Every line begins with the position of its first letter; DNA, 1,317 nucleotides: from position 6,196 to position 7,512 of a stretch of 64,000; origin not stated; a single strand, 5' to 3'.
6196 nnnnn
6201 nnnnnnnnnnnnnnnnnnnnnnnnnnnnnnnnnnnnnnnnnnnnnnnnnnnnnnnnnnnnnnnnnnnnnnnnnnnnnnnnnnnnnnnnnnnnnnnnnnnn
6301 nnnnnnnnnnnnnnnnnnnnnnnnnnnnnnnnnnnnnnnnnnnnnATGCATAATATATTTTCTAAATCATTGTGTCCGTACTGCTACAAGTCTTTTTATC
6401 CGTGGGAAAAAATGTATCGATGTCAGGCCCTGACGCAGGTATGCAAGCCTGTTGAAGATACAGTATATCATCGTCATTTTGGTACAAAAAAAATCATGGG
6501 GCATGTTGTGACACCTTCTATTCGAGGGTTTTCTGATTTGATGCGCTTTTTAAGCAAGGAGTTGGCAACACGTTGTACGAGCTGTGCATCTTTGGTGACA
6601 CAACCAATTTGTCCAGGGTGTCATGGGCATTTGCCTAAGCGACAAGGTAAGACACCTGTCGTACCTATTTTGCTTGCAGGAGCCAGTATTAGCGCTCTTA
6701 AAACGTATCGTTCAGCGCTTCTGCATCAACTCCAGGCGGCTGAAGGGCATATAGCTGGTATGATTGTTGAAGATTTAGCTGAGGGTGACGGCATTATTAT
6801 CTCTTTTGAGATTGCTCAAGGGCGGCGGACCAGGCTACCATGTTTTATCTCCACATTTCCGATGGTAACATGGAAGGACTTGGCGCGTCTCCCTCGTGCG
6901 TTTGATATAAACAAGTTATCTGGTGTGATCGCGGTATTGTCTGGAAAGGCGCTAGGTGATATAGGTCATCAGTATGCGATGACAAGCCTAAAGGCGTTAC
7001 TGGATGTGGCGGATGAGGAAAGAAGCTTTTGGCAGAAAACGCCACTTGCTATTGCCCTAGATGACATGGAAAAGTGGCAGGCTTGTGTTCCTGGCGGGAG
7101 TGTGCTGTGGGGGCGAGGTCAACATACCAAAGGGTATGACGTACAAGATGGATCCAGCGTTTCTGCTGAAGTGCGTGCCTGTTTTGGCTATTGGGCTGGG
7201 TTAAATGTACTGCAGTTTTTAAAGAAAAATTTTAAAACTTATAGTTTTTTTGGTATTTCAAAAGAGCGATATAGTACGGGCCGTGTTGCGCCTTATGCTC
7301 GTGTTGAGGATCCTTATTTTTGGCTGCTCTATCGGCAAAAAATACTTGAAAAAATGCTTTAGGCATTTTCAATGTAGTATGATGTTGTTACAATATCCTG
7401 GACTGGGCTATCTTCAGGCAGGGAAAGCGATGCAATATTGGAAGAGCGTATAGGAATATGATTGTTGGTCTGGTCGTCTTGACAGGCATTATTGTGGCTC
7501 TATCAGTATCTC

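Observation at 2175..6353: Split TerY-like vWA / PP2C / divergent Ser/Thr-kinase triad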

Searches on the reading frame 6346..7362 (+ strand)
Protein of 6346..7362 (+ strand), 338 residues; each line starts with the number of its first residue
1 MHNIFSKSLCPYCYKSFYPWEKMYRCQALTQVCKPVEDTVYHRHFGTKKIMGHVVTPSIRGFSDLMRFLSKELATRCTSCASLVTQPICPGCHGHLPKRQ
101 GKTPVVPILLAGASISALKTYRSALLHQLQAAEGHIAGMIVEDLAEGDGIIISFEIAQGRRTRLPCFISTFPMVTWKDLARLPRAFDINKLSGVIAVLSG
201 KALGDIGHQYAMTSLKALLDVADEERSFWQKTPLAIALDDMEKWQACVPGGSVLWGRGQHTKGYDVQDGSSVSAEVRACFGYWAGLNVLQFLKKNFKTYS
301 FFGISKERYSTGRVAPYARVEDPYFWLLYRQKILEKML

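Call 3: search_protein_families(library=pfam, proteins=[window:6346-7362:+], max_evalue=0.01)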
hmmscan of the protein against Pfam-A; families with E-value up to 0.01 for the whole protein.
window:6346-7362:+ (338 aa): 0 families

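Call 4: search_protein_families(library=ncbifam, proteins=[window:6346-7362:+], max_evalue=0.01)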
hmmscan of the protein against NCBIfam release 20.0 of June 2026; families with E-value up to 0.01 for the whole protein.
window:6346-7362:+ (338 aa): 0 families

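Call 5: search_protein_families(library=padloc, proteins=[window:6346-7362:+], max_evalue=0.01)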
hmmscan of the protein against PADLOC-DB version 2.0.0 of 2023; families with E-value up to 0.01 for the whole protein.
window:6346-7362:+ (338 aa): 0 families

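Call 18: find_homologous_proteins(query=window:6346-7362:+, max_evalue=0.001)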
Query window:6346-7362:+ (338 aa): 2 proteins with E <= 0.001 among 2771 candidates.
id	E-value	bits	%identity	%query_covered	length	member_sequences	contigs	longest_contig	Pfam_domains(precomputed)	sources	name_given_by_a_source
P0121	2.6e-233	791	100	100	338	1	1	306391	-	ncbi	-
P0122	1.5e-138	480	59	100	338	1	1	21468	-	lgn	-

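Call 22: find_homologous_proteins(query=A1, max_evalue=0.001)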
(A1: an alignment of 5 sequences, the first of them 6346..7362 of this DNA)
Query A1 (5 sequences) (338 aa, profile of the alignment): 5 proteins with E <= 0.001 among 7444 candidates.
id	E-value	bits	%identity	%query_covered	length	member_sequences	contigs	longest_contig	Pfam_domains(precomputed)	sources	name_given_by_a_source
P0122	2.8e-158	545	59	100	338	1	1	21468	-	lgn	-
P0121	7.6e-157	540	100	100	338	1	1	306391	-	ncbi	-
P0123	2.0e-125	437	27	94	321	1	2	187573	-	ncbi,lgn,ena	-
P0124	1.4e-96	342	26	94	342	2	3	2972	-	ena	-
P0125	6.6e-96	340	27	95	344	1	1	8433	-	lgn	-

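Call 34: find_related_loci(query=A3, collection=genome_contigs, flank=10000)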
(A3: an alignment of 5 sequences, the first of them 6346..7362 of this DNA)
Query A3 (338 aa) in genome_contigs; peptide patterns used: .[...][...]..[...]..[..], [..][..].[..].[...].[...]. (x = any residue, [..] = any of these).
130 stretches matched a pattern; 3 encode a relative of the query (tblastn E <= 1e-3); 3 distinct loci.
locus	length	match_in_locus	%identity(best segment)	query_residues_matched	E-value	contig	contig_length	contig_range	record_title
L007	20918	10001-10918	27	10-328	1e-23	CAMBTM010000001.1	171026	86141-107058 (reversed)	MAG: Rhizobium sp. Q54 isolate MiH-16apr19-280 genome assembly, contig: MiH-16apr19-C61, whole genome shotgun sequence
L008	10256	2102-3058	25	10-328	1e-28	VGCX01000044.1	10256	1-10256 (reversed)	MAG: Alphaproteobacteria bacterium isolate K_DeepCast_35m_m1_027 K_DeepCast_35m_m1_027_Ga0194129_10010248, whole genome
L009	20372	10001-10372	26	10-112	2e-9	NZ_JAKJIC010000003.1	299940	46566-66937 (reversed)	Oryzibacter oryziterrae strain COJ-58 3, whole genome shotgun sequence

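Call 38: search_protein_families(library=pfam, proteins=[L009:600-2678:+, L009:3531-4295:-, L009:4720-5406:+, L009:5419-6201:+, L009:6198-9971:+, L009:9917-11182:+, L009:11140-13338:+, L009:13407-15140:-, L009:15768-17336:-, L009:17965-20352:-], max_evalue=0.001)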
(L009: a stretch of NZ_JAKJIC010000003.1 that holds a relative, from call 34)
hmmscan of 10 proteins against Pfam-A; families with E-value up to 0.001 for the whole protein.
L009:600-2678:+ (692 aa): 9 families
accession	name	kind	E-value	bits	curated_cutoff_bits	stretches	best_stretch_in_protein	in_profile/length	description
PF00004.35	AAA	-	8.4e-30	104.3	21.2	1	293-427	1-130/131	ATPase family associated with various cellular activities (AAA)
PF01434.24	Peptidase_M41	-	2.1e-13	51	29.9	1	500-676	5-189/191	Peptidase family M41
PF17862.7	AAA_lid_3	-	1.4e-08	34.6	27.2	1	447-482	1-36/45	AAA+ lid domain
PF13401.12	AAA_22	-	8.8e-06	26.5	27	0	292-314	7-29/130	AAA domain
PF05496.18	RuvB_N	-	6.3e-05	23.2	27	1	289-359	33-93/159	Holliday junction DNA helicase RuvB P-loop domain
PF13191.12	AAA_16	-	0.00019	22.4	32.6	0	291-398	25-137/167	AAA ATPase domain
PF01695.23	IstB_IS21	-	0.00033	20.7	24.1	0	272-338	79-137/238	IstB-like ATP binding protein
PF07728.20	AAA_5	-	0.00062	20.2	22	0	293-415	2-136/139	AAA domain (dynein-related subfamily)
PF13479.12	AAA_24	-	0.0009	19.6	27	0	293-315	5-27/195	AAA domain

L009:3531-4295:- (254 aa): 4 families
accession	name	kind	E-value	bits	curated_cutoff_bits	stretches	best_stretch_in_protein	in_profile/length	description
PF13551.12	HTH_29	-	2.2e-08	34.5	28.1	1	3-48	15-62/64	Winged helix-turn helix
PF13518.12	HTH_28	-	2.1e-05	24.9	25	1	2-38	14-50/52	Helix-turn-helix domain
PF13011.12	LZ_Tnp_IS481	-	0.00029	21.5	22.2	1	6-36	31-61/85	leucine-zipper of insertion element IS481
PF13565.12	HTH_32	-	0.00061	20.7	33.7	1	18-70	3-47/73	Homeodomain-like domain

L009:4720-5406:+ (228 aa): 2 families
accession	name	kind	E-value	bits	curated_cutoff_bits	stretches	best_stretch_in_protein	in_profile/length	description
PF00092.34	VWA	-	6.2e-12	46.5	23.8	1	23-182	2-155/174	von Willebrand factor type A domain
PF13519.12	VWA_2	-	2.6e-07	31.6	27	1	23-135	1-106/107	von Willebrand factor type A domain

L009:5419-6201:+ (260 aa): 1 family
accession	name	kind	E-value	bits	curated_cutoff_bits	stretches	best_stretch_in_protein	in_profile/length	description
PF13672.11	PP2C_2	-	5.9e-36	124.4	24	1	11-231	1-205/209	Protein phosphatase 2C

L009:6198-9971:+ (1257 aa): 1 family
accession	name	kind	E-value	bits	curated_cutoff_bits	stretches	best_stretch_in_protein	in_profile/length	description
PF00069.31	Pkinase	-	5e-12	46.2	31.7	1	128-298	101-254/263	Protein kinase domain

L009:9917-11182:+ (421 aa): 1 family
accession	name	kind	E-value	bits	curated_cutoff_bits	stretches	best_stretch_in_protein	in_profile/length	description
PF19993.5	DO-GTPase2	-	2.2e-06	27.9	27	1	148-336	3-189/226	Double-GTPase 2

L009:11140-13338:+ (732 aa): 0 families

L009:13407-15140:- (577 aa): 3 families
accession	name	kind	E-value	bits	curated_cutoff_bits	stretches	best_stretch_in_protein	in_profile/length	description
PF02534.20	T4SS-DNA_transf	-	2.9e-81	274.1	20.1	1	73-485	34-453/468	Type IV secretory system Conjugative DNA transfer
PF10412.15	TrwB_AAD_bind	-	2.3e-35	122.7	20.5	1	161-469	84-380/387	Type IV secretion-system coupling protein DNA-binding domain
PF12696.13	TraG-D_C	-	1.4e-33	116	22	1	335-456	1-125/126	TraM recognition site of TraD and TraG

L009:15768-17336:- (522 aa): 2 families
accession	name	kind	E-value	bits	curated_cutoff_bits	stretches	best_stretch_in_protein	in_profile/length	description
PF13827.11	DUF4189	-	1.1e-11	45.6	25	1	423-515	1-95/97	Domain of unknown function (DUF4189)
PF10186.14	ATG14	-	2.3e-07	30.7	33.2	1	327-462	35-168/347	Vacuolar sorting 38 and autophagy-related subunit 14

L009:17965-20352:- (795 aa): 1 family
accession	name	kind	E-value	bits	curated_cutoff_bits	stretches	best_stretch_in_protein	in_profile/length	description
PF00271.37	Helicase_C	-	1.4e-06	29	23.5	1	56-101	65-110/110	Helicase conserved C-terminal domain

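Call 42: predict_structure(alignment_id=A3)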
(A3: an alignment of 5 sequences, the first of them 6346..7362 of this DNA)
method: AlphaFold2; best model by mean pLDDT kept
length: 338 residues; sequences in the alignment: 5
mean_pLDDT: 36.7   pTM: 0.34
mean pLDDT of the five models: 36.7, 35.1, 35.0, 34.5, 33.8
residues with pLDDT >= 90: 0; 70-90: 0; 50-70: 23; < 50: 315
segments of 3 or more residues with pLDDT < 50: 1-83, 85-88, 90-115, 131-139, 153-338
pLDDT, mean of each block of 10 residues (from residue 1): 38 43 29 28 30 25 37 44 47 48 43 48 51 42 54 38 31 41 35 40 37 37 31 35 38 32 32 34 37 32 22 25 32 30
secondary structure, 60 per line:
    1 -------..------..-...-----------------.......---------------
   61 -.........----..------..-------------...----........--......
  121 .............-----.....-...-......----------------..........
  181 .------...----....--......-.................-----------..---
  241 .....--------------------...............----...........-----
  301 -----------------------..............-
elements in order: H39-45 H62-70 E105-112 H115-133 E139-143 E149-154 E171-178 E195-198 H201-206 H208-224 H241-245 H266-280 H285-295 H324-337

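Call 43: search_protein_families(library=pfam, proteins=[window:6346-7362:+, L009:11140-13338:+, L009:7200-9971:+, L008:2090-3079:+], max_evalue=5)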
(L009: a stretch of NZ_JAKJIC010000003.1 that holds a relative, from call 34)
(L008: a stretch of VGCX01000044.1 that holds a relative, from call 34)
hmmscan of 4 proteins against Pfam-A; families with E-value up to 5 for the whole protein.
window:6346-7362:+ (338 aa): 3 families
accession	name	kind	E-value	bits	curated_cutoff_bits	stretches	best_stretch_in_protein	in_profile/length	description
PF06906.16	DUF1272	-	0.049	14.2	25.3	1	75-99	30-54/57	Protein of unknown function (DUF1272)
PF07191.17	Zn_ribbon_6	-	1.3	9.5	25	1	71-97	13-40/67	Double zinc ribbon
PF12172.15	zf-ChsH2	-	4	7.7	23.2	1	73-94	10-33/37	ChsH2, rubredoxin-like zinc ribbon domain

L009:11140-13338:+ (732 aa): 0 families

L009:7200-9971:+ (923 aa): 0 families

L008:2090-3079:+ (329 aa): 7 families
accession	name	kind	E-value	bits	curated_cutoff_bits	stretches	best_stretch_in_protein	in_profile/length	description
PF12773.13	DZR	-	0.0021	18.6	27.3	1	71-95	12-36/45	Double zinc ribbon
PF13453.11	Zn_ribbon_TFIIB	-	0.015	15.1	22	1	86-100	2-16/41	Transcription factor zinc-finger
PF07191.17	Zn_ribbon_6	-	0.027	14.9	25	1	71-116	16-59/67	Double zinc ribbon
PF10083.14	DUF2321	-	0.18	11.9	24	1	67-106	22-60/157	Uncharacterized protein conserved in bacteria (DUF2321)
PF06906.16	DUF1272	-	0.43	11.2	25.3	1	73-93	31-51/57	Protein of unknown function (DUF1272)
PF02132.21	RecR_ZnF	-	1.5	9.2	22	1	72-89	2-19/21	RecR, Cys4-zinc finger domain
PF14634.12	zf-RING_5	-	4.9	7.7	27.9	1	73-90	24-42/43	zinc-RING finger domain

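Call 70: search_protein_families(library=padloc, proteins=[window:6346-7362:+], max_evalue=10)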
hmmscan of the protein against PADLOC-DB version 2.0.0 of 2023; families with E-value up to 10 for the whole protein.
window:6346-7362:+ (338 aa): 0 families

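Call 71: search_protein_representatives(alignment_id=A3)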
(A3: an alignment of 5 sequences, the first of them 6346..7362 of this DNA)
Query: 5 sequences, 337 profile positions. Proteins with E-value up to 0.001 (for the whole library): 827; up to 1e-10: 324; up to 1e-30: 19. The best 150 are listed.
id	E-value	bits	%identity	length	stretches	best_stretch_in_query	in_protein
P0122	5.1e-151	519.2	-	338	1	1-337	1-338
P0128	8.7e-110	383.6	-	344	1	2-334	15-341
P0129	1.9e-70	254.3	-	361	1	2-335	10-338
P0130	3.6e-61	223.8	-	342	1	15-333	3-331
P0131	3.7e-58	213.9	-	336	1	1-333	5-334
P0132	7.8e-51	189.8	-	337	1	3-330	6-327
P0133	1.3e-48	182.5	-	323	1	2-330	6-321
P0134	2.9e-40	155.0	-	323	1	4-327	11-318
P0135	5.9e-37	144.2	-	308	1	18-329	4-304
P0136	5.0e-34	134.5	-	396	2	3-146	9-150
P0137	2.6e-33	132.2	-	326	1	4-330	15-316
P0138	7.0e-33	130.8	-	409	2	3-141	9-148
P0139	2.2e-32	129.1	-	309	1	3-326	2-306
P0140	2.8e-32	128.8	-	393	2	217-332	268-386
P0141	2.9e-32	128.7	-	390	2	3-127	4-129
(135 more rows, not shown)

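Call 75: search_protein_families(library=pfam, alignment_id=A5, max_evalue=0.001)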
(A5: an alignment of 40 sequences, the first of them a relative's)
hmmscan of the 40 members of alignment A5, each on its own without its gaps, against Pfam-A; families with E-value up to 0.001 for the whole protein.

A. member 1, P0136 (396 aa): 2 families
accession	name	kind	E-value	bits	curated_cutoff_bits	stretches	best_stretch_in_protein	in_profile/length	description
PF19993.5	DO-GTPase2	-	1.3e-11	45.1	27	1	103-322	1-199/226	Double-GTPase 2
PF19975.5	DO-GTPase1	-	1.4e-08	34.8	27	1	107-291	2-183/271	Double-GTPase 1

B. families by the number of members that match (of 40 scanned): 7 families
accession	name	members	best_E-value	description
PF19993.5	DO-GTPase2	37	5.3e-12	Double-GTPase 2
PF19975.5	DO-GTPase1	15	1.4e-08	Double-GTPase 1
PF01926.29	MMR_HSR1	2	0.00028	50S ribosome-binding GTPase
PF12775.13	AAA_7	1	0.00016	P-loop containing dynein motor region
PF01935.23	DUF87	1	0.00047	Helicase HerA, central domain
PF13191.12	AAA_16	1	0.00077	AAA ATPase domain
PF24883.2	NPHP3_N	1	0.00096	Nephrocystin 3, N-terminal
